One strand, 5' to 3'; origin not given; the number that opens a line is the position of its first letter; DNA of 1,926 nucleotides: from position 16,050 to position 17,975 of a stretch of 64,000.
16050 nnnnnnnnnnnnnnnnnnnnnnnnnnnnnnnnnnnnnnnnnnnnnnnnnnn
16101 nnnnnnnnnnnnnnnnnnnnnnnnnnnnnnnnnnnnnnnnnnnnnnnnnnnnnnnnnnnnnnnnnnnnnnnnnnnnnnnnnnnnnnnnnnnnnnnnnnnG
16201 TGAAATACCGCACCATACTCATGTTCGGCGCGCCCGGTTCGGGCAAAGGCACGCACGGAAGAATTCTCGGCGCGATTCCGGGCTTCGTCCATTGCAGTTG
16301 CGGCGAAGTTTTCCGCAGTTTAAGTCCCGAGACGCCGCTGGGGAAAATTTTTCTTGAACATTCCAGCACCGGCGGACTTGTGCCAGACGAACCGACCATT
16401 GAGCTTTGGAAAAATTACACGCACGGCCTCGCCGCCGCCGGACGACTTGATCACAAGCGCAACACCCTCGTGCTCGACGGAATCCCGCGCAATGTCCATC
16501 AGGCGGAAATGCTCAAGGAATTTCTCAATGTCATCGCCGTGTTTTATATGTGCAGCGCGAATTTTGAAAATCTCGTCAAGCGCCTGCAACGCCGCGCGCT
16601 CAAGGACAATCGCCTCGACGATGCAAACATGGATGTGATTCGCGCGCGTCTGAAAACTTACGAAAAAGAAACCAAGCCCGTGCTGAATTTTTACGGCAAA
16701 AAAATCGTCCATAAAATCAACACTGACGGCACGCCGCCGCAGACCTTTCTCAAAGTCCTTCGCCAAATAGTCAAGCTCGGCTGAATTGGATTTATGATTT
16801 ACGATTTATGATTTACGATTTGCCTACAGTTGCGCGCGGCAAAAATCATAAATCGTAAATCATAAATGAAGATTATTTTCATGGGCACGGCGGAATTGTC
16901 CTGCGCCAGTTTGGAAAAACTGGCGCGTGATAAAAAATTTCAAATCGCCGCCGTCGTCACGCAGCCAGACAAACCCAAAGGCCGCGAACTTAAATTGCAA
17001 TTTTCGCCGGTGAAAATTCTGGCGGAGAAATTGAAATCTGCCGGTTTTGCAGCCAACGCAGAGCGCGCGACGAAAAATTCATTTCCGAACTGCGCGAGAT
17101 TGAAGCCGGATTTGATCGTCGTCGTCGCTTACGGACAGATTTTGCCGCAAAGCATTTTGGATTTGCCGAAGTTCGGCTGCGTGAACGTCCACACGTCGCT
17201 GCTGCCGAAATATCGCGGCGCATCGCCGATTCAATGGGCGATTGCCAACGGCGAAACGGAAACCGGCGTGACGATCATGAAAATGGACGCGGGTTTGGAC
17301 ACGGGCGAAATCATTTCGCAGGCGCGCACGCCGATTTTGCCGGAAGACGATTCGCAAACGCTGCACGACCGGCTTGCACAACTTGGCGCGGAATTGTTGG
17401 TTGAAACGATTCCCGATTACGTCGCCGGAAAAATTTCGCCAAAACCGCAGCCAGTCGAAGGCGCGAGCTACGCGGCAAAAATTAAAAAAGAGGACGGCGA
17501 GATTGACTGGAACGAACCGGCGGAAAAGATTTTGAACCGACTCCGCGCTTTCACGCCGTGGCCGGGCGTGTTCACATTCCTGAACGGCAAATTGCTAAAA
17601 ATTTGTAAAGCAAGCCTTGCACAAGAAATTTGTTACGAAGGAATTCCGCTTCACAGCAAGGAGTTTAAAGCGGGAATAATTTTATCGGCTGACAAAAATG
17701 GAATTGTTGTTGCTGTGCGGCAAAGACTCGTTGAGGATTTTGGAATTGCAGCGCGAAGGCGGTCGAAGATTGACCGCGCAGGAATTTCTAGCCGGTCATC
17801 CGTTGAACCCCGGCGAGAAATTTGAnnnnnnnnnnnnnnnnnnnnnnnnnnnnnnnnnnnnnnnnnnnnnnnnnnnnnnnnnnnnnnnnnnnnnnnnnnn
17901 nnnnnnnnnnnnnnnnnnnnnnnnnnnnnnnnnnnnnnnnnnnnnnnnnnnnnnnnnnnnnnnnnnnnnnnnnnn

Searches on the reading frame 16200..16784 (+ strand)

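Call 55: search_protein_families(library=pfam, proteins=[window:16200-16784:+], max_evalue=0.0001)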
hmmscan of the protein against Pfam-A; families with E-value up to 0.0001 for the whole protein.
window:16200-16784:+ (194 aa): 3 families
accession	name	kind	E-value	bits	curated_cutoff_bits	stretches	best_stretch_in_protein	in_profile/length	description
PF00406.28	ADK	-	5.3e-24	85.5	26.8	1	9-168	2-149/151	Adenylate kinase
PF13207.12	AAA_17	-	1.8e-11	44.9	27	1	9-148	1-136/136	AAA domain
PF13238.12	AAA_18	-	8.7e-05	23.4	29.4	0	6-139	1-118/128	AAA domain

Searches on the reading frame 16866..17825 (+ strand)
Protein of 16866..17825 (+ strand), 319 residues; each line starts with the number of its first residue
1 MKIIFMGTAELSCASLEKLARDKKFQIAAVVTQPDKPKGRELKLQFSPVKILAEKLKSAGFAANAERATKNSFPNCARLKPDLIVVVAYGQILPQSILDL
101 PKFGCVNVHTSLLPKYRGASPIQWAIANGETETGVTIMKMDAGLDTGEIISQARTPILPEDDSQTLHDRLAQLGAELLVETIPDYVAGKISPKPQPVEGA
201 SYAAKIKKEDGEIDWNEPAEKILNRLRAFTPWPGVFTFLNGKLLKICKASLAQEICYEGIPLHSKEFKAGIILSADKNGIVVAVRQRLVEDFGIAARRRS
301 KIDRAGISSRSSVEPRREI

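Call 55: search_protein_families(library=pfam, proteins=[window:16866-17825:+], max_evalue=0.0001)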
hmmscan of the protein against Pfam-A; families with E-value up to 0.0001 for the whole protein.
window:16866-17825:+ (319 aa): 2 families
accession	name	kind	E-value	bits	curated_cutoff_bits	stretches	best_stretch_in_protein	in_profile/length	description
PF00551.24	Formyl_trans_N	-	2.9e-47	161.2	26.1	1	1-182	1-181/181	Formyl transferase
PF02911.23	Formyl_trans_C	-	2.8e-19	69.6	21.1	1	205-289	1-77/100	Formyl transferase, C-terminal domain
